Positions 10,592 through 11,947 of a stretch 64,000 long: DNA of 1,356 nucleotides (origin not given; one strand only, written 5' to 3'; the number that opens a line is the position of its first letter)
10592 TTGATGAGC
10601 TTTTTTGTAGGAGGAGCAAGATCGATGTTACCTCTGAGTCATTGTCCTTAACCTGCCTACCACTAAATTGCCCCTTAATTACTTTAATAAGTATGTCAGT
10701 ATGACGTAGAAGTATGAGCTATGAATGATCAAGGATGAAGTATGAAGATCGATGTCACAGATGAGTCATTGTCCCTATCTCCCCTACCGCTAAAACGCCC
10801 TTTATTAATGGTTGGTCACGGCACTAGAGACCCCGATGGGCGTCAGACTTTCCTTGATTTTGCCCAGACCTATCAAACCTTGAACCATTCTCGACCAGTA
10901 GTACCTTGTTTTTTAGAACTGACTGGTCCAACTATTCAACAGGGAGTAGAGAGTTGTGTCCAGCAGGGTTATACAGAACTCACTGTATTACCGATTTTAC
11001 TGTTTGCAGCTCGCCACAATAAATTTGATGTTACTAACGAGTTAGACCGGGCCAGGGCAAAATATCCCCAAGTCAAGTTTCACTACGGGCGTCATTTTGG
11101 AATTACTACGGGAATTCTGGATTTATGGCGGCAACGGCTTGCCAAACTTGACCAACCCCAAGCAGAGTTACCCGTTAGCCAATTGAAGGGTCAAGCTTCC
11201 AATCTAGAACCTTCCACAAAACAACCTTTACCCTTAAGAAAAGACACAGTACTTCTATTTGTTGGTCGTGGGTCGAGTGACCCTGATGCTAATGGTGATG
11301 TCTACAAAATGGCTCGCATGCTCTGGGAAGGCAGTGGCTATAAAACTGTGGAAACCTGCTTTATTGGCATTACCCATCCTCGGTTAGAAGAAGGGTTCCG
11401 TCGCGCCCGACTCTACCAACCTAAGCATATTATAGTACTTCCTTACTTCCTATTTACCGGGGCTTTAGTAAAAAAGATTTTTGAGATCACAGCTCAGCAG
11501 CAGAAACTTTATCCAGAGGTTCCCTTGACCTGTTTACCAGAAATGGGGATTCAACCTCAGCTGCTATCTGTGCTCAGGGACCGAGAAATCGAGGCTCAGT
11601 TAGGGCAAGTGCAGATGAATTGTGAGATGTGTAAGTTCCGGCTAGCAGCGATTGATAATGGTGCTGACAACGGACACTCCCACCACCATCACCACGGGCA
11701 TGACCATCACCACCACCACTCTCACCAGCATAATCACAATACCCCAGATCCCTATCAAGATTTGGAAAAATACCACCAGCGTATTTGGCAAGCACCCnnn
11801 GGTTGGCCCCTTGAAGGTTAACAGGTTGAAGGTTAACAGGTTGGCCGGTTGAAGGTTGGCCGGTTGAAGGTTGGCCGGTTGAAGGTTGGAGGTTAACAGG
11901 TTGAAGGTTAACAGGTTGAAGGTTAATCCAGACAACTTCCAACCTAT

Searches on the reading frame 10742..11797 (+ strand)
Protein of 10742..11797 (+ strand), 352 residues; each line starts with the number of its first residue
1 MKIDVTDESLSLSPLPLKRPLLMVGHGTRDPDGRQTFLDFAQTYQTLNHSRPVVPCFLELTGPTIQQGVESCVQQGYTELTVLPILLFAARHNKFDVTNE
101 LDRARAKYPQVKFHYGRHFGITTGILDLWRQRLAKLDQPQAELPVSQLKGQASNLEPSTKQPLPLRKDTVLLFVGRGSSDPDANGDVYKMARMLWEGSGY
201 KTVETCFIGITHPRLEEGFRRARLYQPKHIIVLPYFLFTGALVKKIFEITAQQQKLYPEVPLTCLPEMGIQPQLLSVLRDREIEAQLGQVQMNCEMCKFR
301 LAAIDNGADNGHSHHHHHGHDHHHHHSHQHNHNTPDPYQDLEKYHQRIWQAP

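Call 18: find_homologous_proteins(query=window:10742-11797:+, max_evalue=1e-60)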
Query window:10742-11797:+ (352 aa): 1905 proteins with E <= 1e-60 among 8000 candidates; the best 120 are listed.
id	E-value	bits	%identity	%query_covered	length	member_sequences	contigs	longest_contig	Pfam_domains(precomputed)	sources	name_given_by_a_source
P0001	1.0e-240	816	98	100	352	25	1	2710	PF01903.23,PF06180.17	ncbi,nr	ncbi:MAG: sirohydrochlorin chelatase [Moorea sp. SIO3G5]|nr:sirohydrochlorin chelatase [Moorena sp. 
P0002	3.1e-187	640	76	99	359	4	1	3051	PF01903.23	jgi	jgi:sirohydrochlorin cobaltochelatase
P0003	5.6e-187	639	76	94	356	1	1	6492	PF01903.23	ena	-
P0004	9.2e-187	639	79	94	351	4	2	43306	PF01903.23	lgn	-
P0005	1.2e-186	638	76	94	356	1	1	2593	PF01903.23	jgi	jgi:sirohydrochlorin cobaltochelatase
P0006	1.4e-186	638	76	94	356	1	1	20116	PF01903.23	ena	-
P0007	2.3e-186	637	76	99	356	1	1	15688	PF01903.23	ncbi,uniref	ncbi:sirohydrochlorin chelatase [Allocoleopsis sp.]|uniref:sirohydrochlorin chelatase n=1 Tax=Alloco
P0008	2.7e-186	637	76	94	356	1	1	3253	PF01903.23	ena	-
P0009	2.9e-186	637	75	94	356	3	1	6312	PF01903.23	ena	-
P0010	5.6e-186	636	75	94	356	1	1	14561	PF01903.23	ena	-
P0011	6.2e-186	636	76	94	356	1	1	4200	PF01903.23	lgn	-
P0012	7.6e-186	636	76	94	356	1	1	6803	PF01903.23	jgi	-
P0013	8.7e-186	635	75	99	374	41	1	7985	PF01903.23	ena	-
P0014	1.0e-185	635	79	94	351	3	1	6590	PF01903.23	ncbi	ncbi:MAG TPA: sirohydrochlorin chelatase [Stenomitos sp.]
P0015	1.9e-185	634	78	94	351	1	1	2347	PF01903.23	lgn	-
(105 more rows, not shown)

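Call 19: find_encoding_contigs(protein=P0001, flank=4000, max_places=10)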
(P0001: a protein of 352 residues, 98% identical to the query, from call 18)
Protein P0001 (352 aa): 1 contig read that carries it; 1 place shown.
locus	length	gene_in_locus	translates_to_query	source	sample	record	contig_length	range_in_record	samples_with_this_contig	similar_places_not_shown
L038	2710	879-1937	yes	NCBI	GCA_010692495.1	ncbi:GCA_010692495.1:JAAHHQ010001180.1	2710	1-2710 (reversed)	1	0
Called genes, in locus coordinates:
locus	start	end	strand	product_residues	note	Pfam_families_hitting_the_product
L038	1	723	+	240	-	PF01844:HNH, PF13395:HNH_4, PF14279:HNH_5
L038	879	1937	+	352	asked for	PF06180:CbiK (faint), PF01903:CbiX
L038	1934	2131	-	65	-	-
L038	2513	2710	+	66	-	PF11347:CRR42-like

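Call 20: list_cluster_members(proteins=[P0001])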
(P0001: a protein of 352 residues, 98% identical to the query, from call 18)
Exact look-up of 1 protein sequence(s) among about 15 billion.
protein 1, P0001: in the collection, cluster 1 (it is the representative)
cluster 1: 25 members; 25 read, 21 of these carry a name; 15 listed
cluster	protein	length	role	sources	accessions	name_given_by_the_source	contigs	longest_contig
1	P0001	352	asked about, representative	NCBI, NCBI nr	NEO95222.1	MAG: sirohydrochlorin chelatase [Moorea sp. SIO3G5] | sirohydrochlorin chelatase [Moorena sp. SIO3G5]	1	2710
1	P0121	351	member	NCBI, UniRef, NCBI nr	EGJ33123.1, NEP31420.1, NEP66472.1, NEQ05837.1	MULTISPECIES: sirohydrochlorin chelatase [Moorena] | Sirohydrochlorin cobaltochelatase n=2 Tax=Moorena TaxID=1155738 RepID=F4XQJ9_9CYAN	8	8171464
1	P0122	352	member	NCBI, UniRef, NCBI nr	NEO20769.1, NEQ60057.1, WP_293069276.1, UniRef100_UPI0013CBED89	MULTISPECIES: sirohydrochlorin chelatase [unclassified Moorena] | sirohydrochlorin chelatase n=1 Tax=unclassified Moorena TaxID=2683338 RepID=UPI0013CBED89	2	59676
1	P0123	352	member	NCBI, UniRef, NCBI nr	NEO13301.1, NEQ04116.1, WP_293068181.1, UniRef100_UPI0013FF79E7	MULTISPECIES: sirohydrochlorin chelatase [unclassified Moorena] | sirohydrochlorin chelatase n=1 Tax=unclassified Moorena TaxID=2683338 RepID=UPI0013FF79E7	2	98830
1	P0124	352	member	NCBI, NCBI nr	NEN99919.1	MAG: sirohydrochlorin chelatase [Moorea sp. SIO3I7] | sirohydrochlorin chelatase [Moorena sp. SIO3I7]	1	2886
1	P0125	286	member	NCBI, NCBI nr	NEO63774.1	MAG: sirohydrochlorin chelatase, partial [Moorea sp. SIO4G2] | sirohydrochlorin chelatase [Moorena sp. SIO4G2]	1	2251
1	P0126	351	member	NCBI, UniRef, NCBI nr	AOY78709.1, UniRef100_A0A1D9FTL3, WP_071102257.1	sirohydrochlorin chelatase [Moorena producens JHB] | Sirohydrochlorin chelatase n=1 Tax=Moorena producens (strain JHB) TaxID=1454205 ... | sirohydrochlorin chelatase [Moorena producens]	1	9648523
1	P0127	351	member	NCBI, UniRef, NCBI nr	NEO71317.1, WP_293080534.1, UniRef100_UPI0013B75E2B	sirohydrochlorin chelatase [Moorena sp. SIO3H5] | sirohydrochlorin chelatase n=1 Tax=Moorena sp. SIO3H5 TaxID=2607834 RepID=UPI0013B75E2B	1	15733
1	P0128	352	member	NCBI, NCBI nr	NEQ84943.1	MAG: sirohydrochlorin chelatase [Moorea sp. SIO2I5] | sirohydrochlorin chelatase [Moorena sp. SIO2I5]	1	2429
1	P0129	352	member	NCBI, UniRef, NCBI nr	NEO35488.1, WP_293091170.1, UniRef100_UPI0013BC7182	MAG: sirohydrochlorin chelatase [Moorea sp. SIOASIH] | sirohydrochlorin chelatase n=1 Tax=Moorena sp. SIOASIH TaxID=2607817 RepID=UPI0013BC7182 | sirohydrochlorin chelatase [Moorena sp. SIOASIH]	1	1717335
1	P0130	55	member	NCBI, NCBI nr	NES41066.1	MAG: sirohydrochlorin chelatase, partial [Moorea sp. SIO2C4] | sirohydrochlorin chelatase [Moorena sp. SIO2C4]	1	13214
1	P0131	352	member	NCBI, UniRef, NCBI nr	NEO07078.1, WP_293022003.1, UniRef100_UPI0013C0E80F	sirohydrochlorin chelatase [Moorena sp. SIO3I8] | sirohydrochlorin chelatase n=1 Tax=Moorena sp. SIO3I8 TaxID=2607833 RepID=UPI0013C0E80F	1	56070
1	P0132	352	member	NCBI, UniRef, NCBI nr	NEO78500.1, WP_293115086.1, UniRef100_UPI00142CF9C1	sirohydrochlorin chelatase [Moorena sp. SIO4G3] | sirohydrochlorin chelatase n=1 Tax=Moorena sp. SIO4G3 TaxID=2607821 RepID=UPI00142CF9C1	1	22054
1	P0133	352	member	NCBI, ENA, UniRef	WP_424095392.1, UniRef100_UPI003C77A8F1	sirohydrochlorin chelatase [Moorena producens] | sirohydrochlorin chelatase n=1 Tax=Moorena producens TaxID=1155739 RepID=UPI003C77A8F1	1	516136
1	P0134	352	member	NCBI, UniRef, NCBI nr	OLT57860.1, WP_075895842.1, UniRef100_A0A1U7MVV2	sirohydrochlorin chelatase [Moorena bouillonii] | Sirohydrochlorin chelatase n=1 Tax=Moorena bouillonii PNG TaxID=568701 ...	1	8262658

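Call 21: find_encoding_contigs(protein=P0121, flank=4000, max_places=4)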
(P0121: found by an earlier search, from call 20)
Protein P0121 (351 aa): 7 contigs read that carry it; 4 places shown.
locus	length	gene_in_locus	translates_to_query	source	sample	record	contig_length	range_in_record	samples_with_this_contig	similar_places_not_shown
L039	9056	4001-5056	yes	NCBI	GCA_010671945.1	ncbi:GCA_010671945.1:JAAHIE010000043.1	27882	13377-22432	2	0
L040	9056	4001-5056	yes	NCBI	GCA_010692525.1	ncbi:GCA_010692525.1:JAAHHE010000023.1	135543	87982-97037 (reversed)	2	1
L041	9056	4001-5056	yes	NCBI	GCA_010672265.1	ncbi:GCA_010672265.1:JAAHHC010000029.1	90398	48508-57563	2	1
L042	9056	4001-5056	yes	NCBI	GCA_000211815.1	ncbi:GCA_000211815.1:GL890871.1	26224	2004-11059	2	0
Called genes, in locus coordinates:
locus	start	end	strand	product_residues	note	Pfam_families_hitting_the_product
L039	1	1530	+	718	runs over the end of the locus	PF07602:DUF1565, PF22842:Pel9A-like_beta_helix (faint), PF05048:NosD, PF13229:Beta_helix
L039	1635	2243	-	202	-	PF05685:Uma2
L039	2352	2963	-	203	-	PF02230:Abhydrolase_2, PF12697:Abhydrolase_6 (weak)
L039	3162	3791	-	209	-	PF13545:HTH_Crp_2, PF00325:Crp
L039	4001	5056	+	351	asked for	PF06180:CbiK (faint), PF01903:CbiX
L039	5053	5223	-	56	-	-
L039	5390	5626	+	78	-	PF11347:CRR42-like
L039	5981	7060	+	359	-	PF00953:Glycos_transf_4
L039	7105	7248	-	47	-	-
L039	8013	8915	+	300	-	-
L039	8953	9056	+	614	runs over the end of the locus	-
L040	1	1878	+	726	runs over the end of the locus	PF07602:DUF1565, PF22842:Pel9A-like_beta_helix (weak), PF05048:NosD, PF13229:Beta_helix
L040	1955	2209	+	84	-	-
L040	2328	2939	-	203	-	PF02230:Abhydrolase_2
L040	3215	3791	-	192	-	PF13545:HTH_Crp_2, PF00325:Crp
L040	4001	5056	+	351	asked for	PF06180:CbiK (faint), PF01903:CbiX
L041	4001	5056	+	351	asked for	PF06180:CbiK (faint), PF01903:CbiX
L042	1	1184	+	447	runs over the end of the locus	-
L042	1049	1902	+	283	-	-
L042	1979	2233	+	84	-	-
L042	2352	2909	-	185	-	PF02230:Abhydrolase_2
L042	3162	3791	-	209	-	PF13545:HTH_Crp_2, PF00325:Crp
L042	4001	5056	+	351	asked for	PF06180:CbiK (faint), PF01903:CbiX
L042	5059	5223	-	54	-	-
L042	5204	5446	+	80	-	-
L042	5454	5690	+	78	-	PF11347:CRR42-like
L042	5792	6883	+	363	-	PF00953:Glycos_transf_4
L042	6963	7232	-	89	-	-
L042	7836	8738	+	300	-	-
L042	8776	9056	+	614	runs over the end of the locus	-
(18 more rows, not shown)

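Call 22: find_encoding_contigs(protein=P0134, flank=4000, max_places=2)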
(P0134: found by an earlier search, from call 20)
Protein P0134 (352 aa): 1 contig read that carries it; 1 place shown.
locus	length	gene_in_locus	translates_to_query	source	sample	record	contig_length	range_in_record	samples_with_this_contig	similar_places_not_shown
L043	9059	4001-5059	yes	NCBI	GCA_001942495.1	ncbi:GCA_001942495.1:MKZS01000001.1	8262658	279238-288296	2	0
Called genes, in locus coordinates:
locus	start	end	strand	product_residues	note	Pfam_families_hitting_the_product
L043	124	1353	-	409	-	PF12323:HTH_OrfB_IS605, PF01385:OrfB_IS605, PF07282:Cas12f1-like_TNB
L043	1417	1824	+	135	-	PF01797:Y1_Tnp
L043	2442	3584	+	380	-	PF01385:OrfB_IS605, PF07282:Cas12f1-like_TNB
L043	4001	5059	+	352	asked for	PF01903:CbiX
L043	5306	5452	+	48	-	-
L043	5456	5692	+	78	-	PF11347:CRR42-like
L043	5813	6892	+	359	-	PF00953:Glycos_transf_4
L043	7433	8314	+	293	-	-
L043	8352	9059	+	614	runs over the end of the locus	-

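Call 39: search_protein_families(library=pfam, proteins=[window:10742-11797:+, L042:3162-3791:-], max_evalue=0.01)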
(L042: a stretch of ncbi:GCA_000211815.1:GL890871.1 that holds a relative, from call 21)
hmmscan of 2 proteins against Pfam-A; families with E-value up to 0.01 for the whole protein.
window:10742-11797:+ (352 aa): 2 families
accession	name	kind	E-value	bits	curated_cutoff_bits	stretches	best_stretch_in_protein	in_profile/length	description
PF01903.22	CbiX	-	2.7e-61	204.9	22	2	26-131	1-106/106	CbiX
PF06180.16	CbiK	-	2.7e-05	24.1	26.2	0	18-100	141-220/262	Cobalt chelatase (CbiK)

L042:3162-3791:- (209 aa): 3 families
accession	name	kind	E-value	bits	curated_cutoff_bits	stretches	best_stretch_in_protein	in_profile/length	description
PF13545.12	HTH_Crp_2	-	3.2e-15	56.3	27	1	133-198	2-61/70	Crp-like helix-turn-helix domain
PF00325.26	Crp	-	1.8e-10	40.8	21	1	158-188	2-32/32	Bacterial regulatory proteins, crp family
PF00027.35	cNMP_binding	-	0.0026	18.1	27.5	1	35-89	17-74/89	Cyclic nucleotide-binding domain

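Call 47: find_encoding_contigs(protein=P0122, flank=4000, max_places=3)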
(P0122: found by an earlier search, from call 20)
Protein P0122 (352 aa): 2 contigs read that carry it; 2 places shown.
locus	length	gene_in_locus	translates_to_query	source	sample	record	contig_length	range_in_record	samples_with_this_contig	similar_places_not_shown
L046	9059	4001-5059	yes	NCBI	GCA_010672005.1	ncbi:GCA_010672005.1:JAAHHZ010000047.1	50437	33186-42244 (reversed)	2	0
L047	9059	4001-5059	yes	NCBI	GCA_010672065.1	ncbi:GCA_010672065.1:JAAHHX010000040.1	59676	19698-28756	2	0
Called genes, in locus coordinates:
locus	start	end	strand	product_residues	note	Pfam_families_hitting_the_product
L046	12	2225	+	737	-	PF07602:DUF1565, PF22842:Pel9A-like_beta_helix (weak), PF05048:NosD, PF13229:Beta_helix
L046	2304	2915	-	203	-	PF02230:Abhydrolase_2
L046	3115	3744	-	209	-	PF13545:HTH_Crp_2, PF00325:Crp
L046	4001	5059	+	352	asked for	PF01903:CbiX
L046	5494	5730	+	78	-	PF11347:CRR42-like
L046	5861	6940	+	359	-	PF00953:Glycos_transf_4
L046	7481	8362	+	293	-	-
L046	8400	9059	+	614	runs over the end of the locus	-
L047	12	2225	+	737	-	PF07602:DUF1565, PF22842:Pel9A-like_beta_helix (weak), PF05048:NosD, PF13229:Beta_helix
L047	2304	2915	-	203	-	PF02230:Abhydrolase_2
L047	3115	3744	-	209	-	PF13545:HTH_Crp_2, PF00325:Crp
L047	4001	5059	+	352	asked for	PF01903:CbiX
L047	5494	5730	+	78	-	PF11347:CRR42-like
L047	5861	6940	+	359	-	PF00953:Glycos_transf_4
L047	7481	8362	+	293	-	-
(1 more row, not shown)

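Call 48: find_encoding_contigs(protein=P0123, flank=4000, max_places=3)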
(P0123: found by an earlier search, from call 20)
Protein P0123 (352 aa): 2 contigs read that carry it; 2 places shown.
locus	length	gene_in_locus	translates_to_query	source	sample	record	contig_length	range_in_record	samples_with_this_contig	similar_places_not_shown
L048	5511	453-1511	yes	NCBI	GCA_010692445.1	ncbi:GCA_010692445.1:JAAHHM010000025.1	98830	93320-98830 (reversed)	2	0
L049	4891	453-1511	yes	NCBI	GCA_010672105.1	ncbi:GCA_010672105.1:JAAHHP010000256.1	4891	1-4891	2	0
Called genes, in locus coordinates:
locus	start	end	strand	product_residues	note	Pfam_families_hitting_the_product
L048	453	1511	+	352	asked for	PF06180:CbiK (faint), PF01903:CbiX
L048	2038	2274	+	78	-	PF11347:CRR42-like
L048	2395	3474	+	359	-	PF00953:Glycos_transf_4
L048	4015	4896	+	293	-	-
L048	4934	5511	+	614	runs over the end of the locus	-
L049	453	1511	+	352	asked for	PF06180:CbiK (faint), PF01903:CbiX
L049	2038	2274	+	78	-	PF11347:CRR42-like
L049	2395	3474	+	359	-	PF00953:Glycos_transf_4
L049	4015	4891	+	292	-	?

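Call 49: find_encoding_contigs(protein=P0129, flank=4000, max_places=3)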
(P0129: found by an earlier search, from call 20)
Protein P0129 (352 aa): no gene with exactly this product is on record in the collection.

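Call 50: find_encoding_contigs(protein=P0133, flank=4000, max_places=3)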
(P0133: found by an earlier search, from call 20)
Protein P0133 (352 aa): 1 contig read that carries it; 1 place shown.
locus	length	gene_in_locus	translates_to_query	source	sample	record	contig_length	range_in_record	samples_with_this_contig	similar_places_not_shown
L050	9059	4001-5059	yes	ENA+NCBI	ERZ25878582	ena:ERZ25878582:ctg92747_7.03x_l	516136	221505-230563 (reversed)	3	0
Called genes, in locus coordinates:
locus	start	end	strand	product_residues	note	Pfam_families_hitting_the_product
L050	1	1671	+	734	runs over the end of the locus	PF07602:DUF1565, PF22842:Pel9A-like_beta_helix (weak), PF05048:NosD, PF13229:Beta_helix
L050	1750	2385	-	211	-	PF02230:Abhydrolase_2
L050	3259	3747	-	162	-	-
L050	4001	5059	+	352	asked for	PF06180:CbiK (faint), PF01903:CbiX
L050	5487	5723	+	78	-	PF11347:CRR42-like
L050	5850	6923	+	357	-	PF00953:Glycos_transf_4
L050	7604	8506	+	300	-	-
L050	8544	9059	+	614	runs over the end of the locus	-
